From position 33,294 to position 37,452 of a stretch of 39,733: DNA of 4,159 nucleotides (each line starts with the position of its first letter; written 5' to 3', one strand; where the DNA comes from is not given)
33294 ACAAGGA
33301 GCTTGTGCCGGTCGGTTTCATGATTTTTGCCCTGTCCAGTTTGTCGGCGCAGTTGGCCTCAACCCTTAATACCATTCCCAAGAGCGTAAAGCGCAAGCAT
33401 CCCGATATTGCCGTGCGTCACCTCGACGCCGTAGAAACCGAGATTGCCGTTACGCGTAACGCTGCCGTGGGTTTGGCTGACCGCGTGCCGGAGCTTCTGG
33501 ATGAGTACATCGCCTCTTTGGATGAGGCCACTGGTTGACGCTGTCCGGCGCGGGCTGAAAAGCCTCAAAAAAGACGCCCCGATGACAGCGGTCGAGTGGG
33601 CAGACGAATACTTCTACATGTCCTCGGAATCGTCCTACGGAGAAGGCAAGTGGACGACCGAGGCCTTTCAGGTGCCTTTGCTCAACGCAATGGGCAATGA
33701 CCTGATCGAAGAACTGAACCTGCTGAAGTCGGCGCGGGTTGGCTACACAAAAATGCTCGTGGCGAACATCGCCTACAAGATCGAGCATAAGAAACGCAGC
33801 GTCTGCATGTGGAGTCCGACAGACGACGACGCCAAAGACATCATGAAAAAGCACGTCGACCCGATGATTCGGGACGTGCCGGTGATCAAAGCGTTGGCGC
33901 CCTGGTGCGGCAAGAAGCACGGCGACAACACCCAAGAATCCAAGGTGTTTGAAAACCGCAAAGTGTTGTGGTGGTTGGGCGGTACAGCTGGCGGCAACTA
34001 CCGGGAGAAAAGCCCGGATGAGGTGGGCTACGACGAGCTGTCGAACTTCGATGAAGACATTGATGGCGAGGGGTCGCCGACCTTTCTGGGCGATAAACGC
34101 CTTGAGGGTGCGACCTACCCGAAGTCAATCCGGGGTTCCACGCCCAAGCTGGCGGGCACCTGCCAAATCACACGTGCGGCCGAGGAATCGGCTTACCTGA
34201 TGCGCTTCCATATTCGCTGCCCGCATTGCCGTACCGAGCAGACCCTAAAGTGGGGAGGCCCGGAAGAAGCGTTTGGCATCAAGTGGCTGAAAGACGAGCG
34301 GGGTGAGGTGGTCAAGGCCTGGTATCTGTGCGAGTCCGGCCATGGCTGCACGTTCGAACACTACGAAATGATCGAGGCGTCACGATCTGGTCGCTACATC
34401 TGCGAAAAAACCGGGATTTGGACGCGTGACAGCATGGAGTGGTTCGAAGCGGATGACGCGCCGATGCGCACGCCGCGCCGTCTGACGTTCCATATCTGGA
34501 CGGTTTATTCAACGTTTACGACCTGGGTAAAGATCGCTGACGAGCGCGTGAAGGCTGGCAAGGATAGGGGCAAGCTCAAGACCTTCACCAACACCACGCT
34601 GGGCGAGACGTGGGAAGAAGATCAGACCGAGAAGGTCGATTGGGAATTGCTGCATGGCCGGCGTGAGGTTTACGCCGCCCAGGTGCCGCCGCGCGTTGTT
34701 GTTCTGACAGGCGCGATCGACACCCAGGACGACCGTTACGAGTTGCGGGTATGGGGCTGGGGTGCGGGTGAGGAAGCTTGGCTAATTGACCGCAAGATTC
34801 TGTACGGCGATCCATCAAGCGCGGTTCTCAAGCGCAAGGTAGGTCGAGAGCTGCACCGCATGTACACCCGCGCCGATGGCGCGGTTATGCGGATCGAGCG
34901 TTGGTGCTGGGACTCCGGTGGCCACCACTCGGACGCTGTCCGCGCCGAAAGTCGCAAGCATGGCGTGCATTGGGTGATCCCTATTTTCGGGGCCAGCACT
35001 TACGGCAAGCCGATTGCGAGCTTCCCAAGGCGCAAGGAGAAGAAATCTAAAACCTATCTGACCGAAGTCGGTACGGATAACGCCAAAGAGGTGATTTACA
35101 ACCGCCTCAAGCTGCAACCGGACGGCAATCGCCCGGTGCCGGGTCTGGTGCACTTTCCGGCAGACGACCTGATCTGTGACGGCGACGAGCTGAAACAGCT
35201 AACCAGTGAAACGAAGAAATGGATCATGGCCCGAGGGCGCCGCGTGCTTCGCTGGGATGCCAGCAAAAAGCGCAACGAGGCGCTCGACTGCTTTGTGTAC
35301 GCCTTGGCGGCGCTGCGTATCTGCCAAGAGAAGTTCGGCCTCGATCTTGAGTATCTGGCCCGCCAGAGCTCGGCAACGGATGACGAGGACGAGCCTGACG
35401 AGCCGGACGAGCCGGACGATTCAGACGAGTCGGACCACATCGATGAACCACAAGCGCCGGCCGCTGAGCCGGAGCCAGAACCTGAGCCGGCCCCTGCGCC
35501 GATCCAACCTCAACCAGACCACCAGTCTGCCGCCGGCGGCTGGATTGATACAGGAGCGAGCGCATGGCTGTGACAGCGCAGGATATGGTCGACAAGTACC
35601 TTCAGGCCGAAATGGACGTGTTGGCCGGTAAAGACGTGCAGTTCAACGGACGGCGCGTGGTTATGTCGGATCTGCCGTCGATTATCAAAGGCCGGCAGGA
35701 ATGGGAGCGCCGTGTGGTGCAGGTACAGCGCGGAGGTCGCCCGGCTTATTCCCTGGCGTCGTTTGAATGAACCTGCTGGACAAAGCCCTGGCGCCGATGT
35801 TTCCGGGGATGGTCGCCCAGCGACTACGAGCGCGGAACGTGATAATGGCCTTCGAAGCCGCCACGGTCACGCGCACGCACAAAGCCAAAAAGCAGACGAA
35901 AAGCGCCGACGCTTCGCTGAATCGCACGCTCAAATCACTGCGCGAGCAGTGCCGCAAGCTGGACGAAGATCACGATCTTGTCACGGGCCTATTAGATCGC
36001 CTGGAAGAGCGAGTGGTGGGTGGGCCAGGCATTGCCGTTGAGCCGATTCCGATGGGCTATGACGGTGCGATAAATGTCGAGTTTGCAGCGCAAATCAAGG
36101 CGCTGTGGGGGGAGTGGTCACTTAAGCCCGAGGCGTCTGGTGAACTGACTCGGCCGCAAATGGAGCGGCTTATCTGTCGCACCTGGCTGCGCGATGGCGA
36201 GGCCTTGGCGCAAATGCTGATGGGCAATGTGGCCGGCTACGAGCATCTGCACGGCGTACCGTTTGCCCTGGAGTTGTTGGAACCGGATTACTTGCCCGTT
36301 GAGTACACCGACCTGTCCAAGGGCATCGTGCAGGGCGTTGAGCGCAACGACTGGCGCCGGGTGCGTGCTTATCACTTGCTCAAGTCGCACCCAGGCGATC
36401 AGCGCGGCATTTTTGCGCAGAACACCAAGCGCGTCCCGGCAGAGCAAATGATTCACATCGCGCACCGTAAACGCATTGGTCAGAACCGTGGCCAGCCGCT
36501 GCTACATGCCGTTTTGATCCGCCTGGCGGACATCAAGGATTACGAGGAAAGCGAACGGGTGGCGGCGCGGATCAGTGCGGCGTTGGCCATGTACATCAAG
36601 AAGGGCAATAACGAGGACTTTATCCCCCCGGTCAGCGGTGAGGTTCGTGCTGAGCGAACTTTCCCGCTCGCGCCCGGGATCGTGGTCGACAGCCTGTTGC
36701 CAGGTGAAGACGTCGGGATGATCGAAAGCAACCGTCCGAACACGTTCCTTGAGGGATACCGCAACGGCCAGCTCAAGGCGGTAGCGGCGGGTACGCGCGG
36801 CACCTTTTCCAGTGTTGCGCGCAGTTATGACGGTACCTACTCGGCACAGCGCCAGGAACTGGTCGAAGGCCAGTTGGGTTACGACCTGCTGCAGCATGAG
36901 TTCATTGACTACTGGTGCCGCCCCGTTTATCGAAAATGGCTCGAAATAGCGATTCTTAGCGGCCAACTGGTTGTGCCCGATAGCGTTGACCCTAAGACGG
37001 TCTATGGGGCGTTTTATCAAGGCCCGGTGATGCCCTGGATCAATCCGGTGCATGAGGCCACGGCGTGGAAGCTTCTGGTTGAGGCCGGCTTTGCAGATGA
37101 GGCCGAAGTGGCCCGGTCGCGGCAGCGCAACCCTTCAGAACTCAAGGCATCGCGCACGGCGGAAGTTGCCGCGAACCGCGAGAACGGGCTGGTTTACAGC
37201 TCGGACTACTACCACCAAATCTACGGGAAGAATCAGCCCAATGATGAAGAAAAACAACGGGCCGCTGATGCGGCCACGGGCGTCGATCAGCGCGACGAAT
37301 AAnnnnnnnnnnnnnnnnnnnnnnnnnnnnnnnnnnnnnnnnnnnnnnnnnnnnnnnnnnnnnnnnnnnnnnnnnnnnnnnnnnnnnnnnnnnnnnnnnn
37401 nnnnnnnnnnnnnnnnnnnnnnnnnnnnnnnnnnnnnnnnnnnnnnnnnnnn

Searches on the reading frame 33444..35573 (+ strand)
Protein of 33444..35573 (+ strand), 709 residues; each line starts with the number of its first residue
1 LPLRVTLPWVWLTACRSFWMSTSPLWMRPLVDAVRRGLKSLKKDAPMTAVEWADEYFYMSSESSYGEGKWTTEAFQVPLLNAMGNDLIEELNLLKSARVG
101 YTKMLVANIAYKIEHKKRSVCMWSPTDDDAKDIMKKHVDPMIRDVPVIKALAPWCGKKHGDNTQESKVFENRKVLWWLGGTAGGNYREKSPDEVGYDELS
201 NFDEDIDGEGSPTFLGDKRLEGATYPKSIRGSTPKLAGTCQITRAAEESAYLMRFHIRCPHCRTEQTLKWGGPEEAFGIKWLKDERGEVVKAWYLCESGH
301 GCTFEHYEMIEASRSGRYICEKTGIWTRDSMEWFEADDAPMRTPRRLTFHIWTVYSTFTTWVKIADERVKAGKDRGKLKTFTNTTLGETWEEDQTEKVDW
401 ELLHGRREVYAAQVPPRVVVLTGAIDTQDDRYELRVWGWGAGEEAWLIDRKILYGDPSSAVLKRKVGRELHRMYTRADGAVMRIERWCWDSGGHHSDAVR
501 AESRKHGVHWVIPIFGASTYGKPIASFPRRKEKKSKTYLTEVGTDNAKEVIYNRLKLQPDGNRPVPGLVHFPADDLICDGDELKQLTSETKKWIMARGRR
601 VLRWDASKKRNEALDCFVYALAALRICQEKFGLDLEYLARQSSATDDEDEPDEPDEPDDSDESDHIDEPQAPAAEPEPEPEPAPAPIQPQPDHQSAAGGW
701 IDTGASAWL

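Call 14: search_protein_families(library=phrogs, proteins=[window:33444-35573:+], max_evalue=0.001)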
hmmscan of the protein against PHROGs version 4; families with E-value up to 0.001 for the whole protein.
window:33444-35573:+ (709 aa): 10 families
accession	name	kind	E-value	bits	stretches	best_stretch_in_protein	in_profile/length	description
phrog_15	-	head and packaging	7.9e-253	843.8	1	19-708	327-985/1330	terminase large subunit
phrog_16406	-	unknown function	1e-133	448.2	1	237-629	2-387/601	-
phrog_4145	-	head and packaging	1.9e-80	270.1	1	30-228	11-209/209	terminase large subunit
phrog_21311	-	head and packaging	1.5e-75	254.8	1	125-337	2-208/218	terminase large subunit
phrog_15657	-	unknown function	4.7e-68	230.2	1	320-549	1-229/230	-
phrog_3028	-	unknown function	2.4e-52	178.8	1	469-647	4-181/203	-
phrog_3925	-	head and packaging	1.1e-38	133.2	1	20-156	13-149/150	terminase large subunit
phrog_22352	-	unknown function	5e-16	59.4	1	503-559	1-56/70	-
phrog_675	-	head and packaging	5.8e-13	49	1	69-407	44-344/576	terminase large subunit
phrog_2022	-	unknown function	2.3e-12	48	1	597-642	2-47/76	-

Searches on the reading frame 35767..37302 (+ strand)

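Call 14: search_protein_families(library=phrogs, proteins=[window:35767-37302:+], max_evalue=0.001)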
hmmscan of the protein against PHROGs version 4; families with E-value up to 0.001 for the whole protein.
window:35767-37302:+ (511 aa): 5 families
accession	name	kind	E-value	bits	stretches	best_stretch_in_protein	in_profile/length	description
phrog_21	-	head and packaging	1.4e-107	362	1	1-501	8-528/1362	portal protein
phrog_12037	-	unknown function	9.1e-65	219.2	1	1-208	1-207/212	-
phrog_537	-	head and packaging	6.9e-48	163.9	1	300-495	26-223/233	portal protein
phrog_26857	-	unknown function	1.2e-31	111.3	1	1-120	1-120/143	-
phrog_20042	-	unknown function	2.4e-29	103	1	1-115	1-115/119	-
